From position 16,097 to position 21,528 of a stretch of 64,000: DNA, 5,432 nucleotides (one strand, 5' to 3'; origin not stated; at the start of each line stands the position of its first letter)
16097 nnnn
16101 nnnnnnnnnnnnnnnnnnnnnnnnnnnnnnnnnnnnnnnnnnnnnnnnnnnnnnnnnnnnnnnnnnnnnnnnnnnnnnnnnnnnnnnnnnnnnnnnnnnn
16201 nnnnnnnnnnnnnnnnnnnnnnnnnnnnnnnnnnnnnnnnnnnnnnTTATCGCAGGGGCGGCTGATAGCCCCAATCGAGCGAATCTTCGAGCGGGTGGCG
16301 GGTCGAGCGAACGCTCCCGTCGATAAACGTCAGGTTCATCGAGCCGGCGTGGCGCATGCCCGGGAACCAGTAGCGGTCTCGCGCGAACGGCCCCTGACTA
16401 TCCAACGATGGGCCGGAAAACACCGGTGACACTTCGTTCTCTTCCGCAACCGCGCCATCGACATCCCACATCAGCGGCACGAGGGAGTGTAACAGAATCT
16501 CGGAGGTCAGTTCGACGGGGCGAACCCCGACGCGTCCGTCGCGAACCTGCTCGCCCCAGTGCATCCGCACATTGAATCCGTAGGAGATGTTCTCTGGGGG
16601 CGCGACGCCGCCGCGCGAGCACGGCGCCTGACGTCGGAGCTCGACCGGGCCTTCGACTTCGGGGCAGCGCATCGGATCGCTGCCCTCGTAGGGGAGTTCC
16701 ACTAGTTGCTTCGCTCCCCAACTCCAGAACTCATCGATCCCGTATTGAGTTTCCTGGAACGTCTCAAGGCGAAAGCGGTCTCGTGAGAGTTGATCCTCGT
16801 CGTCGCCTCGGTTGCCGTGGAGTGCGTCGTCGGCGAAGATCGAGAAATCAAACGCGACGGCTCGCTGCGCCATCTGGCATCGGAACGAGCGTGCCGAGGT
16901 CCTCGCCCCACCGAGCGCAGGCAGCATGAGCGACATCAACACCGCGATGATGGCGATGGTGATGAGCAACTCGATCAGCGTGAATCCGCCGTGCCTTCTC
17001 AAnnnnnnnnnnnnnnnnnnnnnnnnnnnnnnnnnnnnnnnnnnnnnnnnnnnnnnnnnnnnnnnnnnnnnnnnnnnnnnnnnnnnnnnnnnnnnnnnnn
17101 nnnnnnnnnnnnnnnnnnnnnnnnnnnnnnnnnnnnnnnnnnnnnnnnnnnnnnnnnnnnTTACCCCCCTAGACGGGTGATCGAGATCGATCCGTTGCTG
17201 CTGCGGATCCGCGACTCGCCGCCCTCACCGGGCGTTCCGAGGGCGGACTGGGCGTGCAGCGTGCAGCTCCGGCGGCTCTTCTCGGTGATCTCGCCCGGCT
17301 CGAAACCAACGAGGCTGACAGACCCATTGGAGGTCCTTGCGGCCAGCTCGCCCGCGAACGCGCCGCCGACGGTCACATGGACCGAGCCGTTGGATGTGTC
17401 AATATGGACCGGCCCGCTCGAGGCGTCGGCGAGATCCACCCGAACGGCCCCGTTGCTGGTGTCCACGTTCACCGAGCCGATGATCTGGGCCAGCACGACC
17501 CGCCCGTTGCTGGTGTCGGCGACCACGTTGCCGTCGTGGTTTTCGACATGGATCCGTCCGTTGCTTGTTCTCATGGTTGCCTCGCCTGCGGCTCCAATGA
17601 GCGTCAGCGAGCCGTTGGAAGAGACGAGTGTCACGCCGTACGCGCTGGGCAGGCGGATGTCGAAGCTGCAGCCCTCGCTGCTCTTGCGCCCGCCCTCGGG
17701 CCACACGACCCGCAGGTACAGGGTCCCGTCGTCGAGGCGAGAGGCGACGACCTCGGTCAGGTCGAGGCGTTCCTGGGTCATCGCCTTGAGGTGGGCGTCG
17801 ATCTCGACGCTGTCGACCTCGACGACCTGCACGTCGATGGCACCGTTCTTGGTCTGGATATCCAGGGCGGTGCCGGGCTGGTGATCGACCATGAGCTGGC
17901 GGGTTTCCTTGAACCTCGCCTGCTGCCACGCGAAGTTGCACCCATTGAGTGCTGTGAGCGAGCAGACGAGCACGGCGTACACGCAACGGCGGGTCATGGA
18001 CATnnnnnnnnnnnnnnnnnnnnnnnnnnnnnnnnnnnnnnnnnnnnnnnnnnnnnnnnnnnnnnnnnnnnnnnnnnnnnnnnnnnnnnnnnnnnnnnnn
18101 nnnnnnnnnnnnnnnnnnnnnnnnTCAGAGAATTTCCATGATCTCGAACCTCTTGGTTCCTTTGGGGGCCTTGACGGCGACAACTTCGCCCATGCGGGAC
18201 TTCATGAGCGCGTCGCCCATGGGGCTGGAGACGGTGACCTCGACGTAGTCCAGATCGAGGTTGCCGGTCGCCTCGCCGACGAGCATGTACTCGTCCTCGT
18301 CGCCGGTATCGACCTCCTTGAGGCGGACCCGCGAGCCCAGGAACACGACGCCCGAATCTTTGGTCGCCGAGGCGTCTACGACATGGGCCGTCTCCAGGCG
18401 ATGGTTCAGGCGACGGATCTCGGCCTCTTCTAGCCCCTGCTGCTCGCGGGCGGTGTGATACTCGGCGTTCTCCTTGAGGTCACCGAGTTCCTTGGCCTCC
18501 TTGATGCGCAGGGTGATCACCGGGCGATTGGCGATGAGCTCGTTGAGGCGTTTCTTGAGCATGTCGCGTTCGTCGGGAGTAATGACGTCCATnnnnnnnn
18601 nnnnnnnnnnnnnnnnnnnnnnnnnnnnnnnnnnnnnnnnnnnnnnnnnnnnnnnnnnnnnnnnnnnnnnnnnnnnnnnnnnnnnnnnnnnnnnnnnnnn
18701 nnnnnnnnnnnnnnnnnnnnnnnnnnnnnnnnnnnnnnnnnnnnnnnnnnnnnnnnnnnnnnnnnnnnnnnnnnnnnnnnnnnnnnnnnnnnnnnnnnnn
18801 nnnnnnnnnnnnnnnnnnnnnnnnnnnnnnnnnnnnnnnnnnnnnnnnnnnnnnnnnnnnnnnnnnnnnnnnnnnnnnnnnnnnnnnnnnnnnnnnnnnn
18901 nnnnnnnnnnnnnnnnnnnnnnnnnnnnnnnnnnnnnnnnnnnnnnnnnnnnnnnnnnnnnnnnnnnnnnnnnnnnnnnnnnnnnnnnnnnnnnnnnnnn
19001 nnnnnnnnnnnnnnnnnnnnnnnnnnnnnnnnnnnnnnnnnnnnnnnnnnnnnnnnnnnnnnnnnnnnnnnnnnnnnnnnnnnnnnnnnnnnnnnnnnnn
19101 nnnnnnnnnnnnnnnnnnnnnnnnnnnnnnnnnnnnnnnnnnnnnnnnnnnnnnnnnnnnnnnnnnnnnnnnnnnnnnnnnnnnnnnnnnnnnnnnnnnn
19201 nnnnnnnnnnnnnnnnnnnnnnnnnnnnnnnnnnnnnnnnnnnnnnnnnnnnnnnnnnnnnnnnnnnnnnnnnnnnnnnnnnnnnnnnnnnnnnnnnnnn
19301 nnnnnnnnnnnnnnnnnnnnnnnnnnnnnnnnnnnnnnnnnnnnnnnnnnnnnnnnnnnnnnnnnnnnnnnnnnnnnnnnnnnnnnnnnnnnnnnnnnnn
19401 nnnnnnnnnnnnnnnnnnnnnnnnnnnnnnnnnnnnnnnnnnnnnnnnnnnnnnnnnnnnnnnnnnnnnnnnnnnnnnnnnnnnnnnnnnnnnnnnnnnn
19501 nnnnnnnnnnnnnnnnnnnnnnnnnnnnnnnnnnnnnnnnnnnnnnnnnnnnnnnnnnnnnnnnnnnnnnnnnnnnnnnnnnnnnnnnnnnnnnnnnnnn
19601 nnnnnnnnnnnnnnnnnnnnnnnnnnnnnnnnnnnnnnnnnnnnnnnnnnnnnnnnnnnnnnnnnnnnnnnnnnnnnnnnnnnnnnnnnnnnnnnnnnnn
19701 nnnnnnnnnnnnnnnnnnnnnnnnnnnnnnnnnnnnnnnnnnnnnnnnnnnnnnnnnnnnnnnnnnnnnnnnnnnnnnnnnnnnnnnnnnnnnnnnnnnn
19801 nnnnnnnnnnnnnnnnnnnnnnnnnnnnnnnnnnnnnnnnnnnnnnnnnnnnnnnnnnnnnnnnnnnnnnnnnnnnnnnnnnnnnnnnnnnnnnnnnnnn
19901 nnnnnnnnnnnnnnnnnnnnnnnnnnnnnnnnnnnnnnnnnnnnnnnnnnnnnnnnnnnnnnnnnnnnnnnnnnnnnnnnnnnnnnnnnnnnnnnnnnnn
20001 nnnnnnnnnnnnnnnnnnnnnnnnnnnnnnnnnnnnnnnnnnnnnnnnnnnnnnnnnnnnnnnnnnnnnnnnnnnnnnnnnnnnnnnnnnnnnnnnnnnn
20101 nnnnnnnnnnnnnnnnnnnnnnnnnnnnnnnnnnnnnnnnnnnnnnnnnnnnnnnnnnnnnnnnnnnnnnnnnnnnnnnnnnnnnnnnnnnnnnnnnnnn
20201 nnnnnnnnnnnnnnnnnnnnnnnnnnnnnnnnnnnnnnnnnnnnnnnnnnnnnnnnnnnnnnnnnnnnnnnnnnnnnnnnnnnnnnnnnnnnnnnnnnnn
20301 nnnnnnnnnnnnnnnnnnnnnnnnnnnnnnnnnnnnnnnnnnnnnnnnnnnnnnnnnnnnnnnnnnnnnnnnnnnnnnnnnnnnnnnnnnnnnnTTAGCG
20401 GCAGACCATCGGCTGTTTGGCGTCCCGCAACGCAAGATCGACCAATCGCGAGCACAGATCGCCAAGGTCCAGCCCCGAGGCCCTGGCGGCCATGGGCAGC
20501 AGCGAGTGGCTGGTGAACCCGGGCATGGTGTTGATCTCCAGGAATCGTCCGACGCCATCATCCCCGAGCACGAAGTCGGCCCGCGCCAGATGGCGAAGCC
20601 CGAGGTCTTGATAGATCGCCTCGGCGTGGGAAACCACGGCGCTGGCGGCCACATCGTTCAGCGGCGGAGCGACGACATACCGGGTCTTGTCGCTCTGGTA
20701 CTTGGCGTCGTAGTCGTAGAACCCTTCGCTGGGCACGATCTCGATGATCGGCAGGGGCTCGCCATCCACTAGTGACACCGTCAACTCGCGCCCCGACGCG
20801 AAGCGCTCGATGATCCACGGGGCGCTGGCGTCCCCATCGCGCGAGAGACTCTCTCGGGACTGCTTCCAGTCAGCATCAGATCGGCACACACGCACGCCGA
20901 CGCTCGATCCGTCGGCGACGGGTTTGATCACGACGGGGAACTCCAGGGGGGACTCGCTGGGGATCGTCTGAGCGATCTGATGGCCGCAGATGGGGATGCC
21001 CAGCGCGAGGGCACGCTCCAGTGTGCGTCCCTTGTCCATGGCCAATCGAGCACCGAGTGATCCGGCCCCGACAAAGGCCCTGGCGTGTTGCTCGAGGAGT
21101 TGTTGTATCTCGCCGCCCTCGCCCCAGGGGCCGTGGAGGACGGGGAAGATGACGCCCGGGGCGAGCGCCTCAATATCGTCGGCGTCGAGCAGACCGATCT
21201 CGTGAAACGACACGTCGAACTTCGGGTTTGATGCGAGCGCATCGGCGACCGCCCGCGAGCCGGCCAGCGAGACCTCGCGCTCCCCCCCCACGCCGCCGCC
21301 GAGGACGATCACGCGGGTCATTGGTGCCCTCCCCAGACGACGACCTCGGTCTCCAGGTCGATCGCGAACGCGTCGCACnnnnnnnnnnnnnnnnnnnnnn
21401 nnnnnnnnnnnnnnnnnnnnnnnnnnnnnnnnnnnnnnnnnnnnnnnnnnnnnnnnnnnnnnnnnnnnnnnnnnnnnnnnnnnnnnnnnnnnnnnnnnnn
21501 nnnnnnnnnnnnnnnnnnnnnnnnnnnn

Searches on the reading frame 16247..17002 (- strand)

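Call 17: search_protein_families(library=pfam, proteins=[window:16247-17002:-], max_evalue=0.001)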
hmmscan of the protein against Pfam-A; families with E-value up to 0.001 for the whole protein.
window:16247-17002:- (251 aa): 1 family
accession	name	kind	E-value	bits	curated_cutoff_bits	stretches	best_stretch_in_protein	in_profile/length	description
PF07963.17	N_methyl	-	1.8e-08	34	21.2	1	1-26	1-26/27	Prokaryotic N-terminal methylation motif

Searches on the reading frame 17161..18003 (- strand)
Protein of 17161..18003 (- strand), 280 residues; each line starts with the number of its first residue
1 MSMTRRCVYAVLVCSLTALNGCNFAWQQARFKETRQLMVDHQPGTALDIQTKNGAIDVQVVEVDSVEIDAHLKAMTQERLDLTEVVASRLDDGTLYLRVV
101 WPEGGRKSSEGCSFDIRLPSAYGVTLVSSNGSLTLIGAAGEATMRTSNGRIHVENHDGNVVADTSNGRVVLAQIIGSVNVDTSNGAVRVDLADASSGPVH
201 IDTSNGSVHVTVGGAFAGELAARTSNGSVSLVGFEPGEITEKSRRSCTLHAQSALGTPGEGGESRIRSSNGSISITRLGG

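Call 53: search_protein_families(library=pfam, proteins=[window:17161-18003:-], max_evalue=0.0001)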
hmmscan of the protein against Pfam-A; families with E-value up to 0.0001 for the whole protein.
window:17161-18003:- (280 aa): 2 families
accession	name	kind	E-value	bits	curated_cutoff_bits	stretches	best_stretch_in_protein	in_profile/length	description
PF24016.2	DUF7330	-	1.5e-07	31.6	27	0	177-231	73-130/187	Domain of unknown function (DUF7330)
PF13349.12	DUF4097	-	5.8e-05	23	22.9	0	123-230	100-209/247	Toastrack DUF4097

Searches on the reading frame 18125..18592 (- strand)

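Call 53: search_protein_families(library=pfam, proteins=[window:18125-18592:-], max_evalue=0.0001)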
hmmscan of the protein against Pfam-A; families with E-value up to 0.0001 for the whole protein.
window:18125-18592:- (155 aa): 2 families
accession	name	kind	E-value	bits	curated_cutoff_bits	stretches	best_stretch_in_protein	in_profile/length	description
PF03449.20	GreA_GreB_N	-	3.3e-19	69.3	24.5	1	3-71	2-71/71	Transcription elongation factor, N-terminal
PF01272.25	GreA_GreB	-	1.2e-17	64.1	26.9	1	79-154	2-75/77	Transcription elongation factor, GreA/GreB, C-term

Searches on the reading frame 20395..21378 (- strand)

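Call 53: search_protein_families(library=pfam, proteins=[window:20395-21378:-], max_evalue=0.0001)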
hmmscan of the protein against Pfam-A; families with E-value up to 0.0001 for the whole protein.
window:20395-21378:- (327 aa): 3 families
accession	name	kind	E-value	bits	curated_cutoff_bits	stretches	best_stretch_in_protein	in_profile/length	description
PF07478.18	Dala_Dala_lig_C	-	1.7e-40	139.2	24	1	142-313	32-203/204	D-ala D-ala ligase C-terminus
PF01820.27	Dala_Dala_lig_N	-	4.1e-12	47.1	34.6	1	75-105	91-121/121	D-ala D-ala ligase N-terminus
PF13535.11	ATP-grasp_4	-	8.3e-08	32.4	27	1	146-265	2-130/160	ATP-grasp domain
